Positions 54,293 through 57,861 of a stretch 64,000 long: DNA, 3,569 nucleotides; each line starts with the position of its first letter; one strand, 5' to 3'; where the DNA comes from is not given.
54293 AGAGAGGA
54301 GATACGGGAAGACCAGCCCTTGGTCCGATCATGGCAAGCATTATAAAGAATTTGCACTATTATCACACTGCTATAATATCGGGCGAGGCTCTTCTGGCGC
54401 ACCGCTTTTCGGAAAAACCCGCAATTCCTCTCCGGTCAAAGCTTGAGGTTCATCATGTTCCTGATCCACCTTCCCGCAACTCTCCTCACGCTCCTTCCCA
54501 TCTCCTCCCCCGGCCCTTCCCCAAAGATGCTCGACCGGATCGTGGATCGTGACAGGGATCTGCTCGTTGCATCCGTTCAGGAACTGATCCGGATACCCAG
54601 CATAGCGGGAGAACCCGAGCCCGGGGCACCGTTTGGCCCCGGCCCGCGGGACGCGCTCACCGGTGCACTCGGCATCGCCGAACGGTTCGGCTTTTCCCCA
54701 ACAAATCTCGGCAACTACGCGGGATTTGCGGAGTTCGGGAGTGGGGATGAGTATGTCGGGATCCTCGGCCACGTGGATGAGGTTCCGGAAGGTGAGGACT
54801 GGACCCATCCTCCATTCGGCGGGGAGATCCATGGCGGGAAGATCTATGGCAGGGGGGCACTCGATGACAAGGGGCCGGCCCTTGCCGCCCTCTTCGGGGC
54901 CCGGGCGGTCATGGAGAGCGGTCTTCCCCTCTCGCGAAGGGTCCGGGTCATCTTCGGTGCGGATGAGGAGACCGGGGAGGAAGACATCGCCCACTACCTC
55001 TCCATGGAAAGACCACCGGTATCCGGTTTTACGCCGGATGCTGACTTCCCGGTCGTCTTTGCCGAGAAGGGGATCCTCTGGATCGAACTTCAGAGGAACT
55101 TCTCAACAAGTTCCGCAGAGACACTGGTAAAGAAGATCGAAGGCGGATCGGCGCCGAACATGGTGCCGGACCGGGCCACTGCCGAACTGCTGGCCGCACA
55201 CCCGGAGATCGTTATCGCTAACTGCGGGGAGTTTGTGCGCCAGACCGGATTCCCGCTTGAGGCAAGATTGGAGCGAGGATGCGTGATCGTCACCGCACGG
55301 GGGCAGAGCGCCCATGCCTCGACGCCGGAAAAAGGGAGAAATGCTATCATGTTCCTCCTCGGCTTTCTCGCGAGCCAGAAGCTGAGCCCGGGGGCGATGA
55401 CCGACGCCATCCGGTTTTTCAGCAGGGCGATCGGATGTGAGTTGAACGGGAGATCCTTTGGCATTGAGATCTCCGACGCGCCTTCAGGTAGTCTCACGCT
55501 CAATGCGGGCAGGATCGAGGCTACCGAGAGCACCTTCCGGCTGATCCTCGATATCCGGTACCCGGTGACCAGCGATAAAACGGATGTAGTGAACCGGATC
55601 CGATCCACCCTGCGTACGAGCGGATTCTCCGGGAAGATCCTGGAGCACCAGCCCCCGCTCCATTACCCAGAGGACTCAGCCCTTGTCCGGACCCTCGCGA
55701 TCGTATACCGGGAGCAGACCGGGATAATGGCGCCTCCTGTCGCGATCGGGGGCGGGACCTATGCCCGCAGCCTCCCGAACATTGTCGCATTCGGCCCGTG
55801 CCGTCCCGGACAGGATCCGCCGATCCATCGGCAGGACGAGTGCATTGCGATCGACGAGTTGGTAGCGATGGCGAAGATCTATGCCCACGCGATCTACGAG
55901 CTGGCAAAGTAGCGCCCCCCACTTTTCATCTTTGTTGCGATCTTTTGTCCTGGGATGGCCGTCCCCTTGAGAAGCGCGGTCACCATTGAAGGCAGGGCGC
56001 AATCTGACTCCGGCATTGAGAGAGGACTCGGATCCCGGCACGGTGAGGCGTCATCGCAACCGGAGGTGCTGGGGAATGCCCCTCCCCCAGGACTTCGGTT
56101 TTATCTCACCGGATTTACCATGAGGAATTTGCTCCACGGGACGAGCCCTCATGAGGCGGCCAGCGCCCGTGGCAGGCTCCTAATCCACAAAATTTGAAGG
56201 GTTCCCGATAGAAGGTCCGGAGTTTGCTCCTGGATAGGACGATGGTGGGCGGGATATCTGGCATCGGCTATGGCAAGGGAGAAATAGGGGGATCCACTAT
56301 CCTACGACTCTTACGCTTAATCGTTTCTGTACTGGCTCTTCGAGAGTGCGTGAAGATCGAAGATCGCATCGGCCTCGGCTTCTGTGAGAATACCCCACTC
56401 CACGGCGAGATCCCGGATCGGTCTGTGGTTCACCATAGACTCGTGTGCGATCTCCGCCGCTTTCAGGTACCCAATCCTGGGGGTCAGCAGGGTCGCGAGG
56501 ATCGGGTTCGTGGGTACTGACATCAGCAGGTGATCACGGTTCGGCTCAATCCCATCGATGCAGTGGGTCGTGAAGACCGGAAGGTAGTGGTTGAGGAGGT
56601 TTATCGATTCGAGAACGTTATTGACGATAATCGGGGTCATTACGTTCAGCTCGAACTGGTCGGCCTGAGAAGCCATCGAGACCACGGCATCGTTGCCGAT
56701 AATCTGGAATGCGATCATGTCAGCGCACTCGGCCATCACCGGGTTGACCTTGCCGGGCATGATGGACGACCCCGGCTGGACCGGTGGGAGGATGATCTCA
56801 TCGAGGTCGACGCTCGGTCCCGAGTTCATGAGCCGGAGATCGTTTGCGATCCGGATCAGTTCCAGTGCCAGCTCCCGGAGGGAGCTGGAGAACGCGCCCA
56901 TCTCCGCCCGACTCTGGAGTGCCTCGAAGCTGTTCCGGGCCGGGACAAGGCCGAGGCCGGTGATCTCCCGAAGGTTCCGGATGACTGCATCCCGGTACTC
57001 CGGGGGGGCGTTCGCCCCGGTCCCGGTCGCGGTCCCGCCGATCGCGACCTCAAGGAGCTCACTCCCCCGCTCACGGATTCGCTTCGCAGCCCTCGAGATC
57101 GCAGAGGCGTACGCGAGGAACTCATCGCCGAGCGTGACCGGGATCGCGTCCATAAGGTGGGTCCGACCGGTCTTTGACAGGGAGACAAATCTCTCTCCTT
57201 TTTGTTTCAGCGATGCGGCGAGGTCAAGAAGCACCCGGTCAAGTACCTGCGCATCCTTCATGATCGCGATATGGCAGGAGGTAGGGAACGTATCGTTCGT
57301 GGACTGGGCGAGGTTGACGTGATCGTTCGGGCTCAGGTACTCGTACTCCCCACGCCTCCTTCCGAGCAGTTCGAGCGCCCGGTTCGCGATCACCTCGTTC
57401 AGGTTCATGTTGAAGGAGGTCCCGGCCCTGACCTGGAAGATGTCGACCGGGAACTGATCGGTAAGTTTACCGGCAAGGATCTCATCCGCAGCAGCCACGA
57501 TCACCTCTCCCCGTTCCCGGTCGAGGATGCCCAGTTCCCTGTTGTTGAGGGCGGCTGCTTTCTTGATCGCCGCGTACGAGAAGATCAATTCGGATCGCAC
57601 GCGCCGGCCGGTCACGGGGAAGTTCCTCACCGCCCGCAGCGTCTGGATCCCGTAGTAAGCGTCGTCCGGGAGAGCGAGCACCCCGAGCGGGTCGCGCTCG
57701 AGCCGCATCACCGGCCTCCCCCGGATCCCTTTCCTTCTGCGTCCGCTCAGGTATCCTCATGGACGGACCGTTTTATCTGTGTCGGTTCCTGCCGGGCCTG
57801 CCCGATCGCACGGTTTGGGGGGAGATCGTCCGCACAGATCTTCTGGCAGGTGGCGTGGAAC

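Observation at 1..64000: Selective genome erosion: about 30% of host genes are relics while core genes are intact, suggesting a recently host-restricted methanogen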

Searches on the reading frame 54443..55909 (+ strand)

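Call 25: search_protein_families(library=pfam, max_evalue=0.001, proteins=[window:54443-55909:+])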
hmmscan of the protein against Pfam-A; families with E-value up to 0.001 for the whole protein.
window:54443-55909:+ (489 aa): 3 families
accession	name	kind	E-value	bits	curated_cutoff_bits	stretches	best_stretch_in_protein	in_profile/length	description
PF01546.33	Peptidase_M20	-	1.4e-25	90.9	24.6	1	107-485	2-205/206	Peptidase family M20/M25/M40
PF07687.19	M20_dimer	-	2.3e-09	37.6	21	1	282-392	10-101/107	Peptidase dimerisation domain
PF04389.22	Peptidase_M28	-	0.00071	19.8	21.3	0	100-187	9-78/193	Peptidase family M28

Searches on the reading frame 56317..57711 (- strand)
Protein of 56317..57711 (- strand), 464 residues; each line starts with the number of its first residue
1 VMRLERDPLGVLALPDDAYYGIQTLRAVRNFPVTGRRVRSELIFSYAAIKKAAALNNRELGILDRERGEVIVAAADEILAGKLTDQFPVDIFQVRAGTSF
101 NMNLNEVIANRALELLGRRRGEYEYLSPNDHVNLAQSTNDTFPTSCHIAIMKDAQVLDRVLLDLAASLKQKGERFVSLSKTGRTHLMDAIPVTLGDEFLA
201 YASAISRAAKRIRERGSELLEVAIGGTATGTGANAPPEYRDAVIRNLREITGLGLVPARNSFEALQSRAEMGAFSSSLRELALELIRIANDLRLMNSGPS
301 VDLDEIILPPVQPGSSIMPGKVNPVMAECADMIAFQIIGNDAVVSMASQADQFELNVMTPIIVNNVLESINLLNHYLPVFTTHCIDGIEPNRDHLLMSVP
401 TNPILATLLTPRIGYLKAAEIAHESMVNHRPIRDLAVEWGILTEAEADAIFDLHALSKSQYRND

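Call 25: search_protein_families(library=pfam, max_evalue=0.001, proteins=[window:56317-57711:-])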
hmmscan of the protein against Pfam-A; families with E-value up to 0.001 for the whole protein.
window:56317-57711:- (464 aa): 2 families
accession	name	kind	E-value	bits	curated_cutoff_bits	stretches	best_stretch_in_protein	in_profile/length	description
PF00206.25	Lyase_1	-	3.8e-86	289.8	27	1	15-339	6-312/312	Lyase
PF10415.14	FumaraseC_C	-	1.8e-14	54.3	32.5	1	405-456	1-52/54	Fumarase C C-terminus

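Call 40: find_homologous_proteins(query=window:56317-57711:-, max_evalue=1e-100)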
Query window:56317-57711:- (464 aa): 7514 proteins with E <= 1e-100 among 8000 candidates; the best 120 are listed.
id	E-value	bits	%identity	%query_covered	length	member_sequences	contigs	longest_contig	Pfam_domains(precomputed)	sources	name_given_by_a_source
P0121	1.0e-228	778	76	100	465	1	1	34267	PF10415.15,PF00206.26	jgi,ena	-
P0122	4.8e-228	775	76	100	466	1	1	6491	PF10415.15,PF00206.26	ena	-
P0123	6.7e-226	768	76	100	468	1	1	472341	PF10415.15,PF00206.26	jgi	jgi:aspartate ammonia-lyase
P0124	1.1e-225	768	75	100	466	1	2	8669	PF10415.15,PF00206.26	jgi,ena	jgi:aspartate ammonia-lyase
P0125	5.0e-223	759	76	100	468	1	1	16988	PF10415.15,PF00206.26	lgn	-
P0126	4.6e-221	752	74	100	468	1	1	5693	PF10415.15,PF00206.26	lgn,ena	-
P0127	4.7e-221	752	73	99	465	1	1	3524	PF10415.15,PF00206.26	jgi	jgi:aspartate ammonia-lyase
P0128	6.2e-221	752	74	100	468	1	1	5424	PF10415.15,PF00206.26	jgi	jgi:aspartate ammonia-lyase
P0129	2.1e-219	747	73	100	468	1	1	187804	PF10415.15,PF00206.26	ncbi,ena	-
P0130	4.3e-219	746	75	100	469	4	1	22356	PF10415.15,PF00206.26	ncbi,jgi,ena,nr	ncbi:MAG TPA: aspartate ammonia-lyase [Methanoregula sp.]|nr:aspartate ammonia-lyase [Methanoregula 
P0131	8.6e-219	745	73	100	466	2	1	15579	PF10415.15,PF00206.26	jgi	jgi:aspartate ammonia-lyase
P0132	8.8e-219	745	74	100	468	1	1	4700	PF10415.15,PF00206.26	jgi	jgi:aspartate ammonia-lyase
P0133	5.5e-218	742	73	100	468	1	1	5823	PF10415.15,PF00206.26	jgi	jgi:aspartate ammonia-lyase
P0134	7.7e-218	742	74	100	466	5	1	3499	PF10415.15,PF00206.26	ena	-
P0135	1.2e-217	741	74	99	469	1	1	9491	PF10415.15,PF00206.26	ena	-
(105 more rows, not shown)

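Call 41: find_encoding_contigs(protein=P0123, flank=10000, max_places=1)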
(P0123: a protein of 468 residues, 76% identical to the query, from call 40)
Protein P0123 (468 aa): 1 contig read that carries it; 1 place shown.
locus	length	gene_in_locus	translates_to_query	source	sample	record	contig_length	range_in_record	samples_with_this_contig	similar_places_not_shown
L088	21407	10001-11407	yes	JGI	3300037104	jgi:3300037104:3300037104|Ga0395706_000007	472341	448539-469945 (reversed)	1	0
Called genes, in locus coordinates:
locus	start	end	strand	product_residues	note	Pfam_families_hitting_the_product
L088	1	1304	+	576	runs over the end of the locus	PF00753:Lactamase_B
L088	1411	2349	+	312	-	PF01545:Cation_efflux, PF16916:ZT_dimer (weak)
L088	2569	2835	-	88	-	-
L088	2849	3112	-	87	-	-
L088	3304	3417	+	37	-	-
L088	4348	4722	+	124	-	-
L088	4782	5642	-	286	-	PF02775:TPP_enzyme_C, PF12367:PFO_beta_C (weak)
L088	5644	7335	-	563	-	PF01558:POR, PF17147:PFOR_II (faint), PF01855:POR_N, PF02776:TPP_enzyme_N (weak)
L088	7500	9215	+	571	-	PF00890:FAD_binding_2, PF01266:DAO, PF03486:HI0933_like (faint), PF07992:Pyr_redox_2 (faint), PF02910:Succ_DH_flav_C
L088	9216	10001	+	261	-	PF13085:Fer2_3, PF13183:Fer4_8 (weak), PF13237:Fer4_10 (weak)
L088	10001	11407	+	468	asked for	PF00206:Lyase_1, PF10415:FumaraseC_C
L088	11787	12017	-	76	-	-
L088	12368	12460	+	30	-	-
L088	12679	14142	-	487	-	PF01546:Peptidase_M20, PF07687:M20_dimer (faint)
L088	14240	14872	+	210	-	PF00514:Arm (faint), PF02985:HEAT (faint), PF13646:HEAT_2, PF03130:HEAT_PBS (weak), PF13646:HEAT_2, PF13513:HEAT_EZ (weak), PF03130:HEAT_PBS (weak)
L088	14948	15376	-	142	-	PF01797:Y1_Tnp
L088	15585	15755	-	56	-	-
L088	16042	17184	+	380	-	-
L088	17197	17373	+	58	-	-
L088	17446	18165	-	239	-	PF09360:zf-CDGSH, PF06902:Fer4_19, PF09360:zf-CDGSH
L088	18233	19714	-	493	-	PF00301:Rubredoxin, PF01645:Glu_synthase, PF00478:IMPDH (weak), PF01070:FMN_dh (weak)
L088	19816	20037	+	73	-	-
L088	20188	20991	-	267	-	PF01619:Pro_dh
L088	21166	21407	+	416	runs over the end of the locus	PF00248:Aldo_ket_red, PF13183:Fer4_8 (weak), PF13187:Fer4_9, PF13534:Fer4_17 (faint)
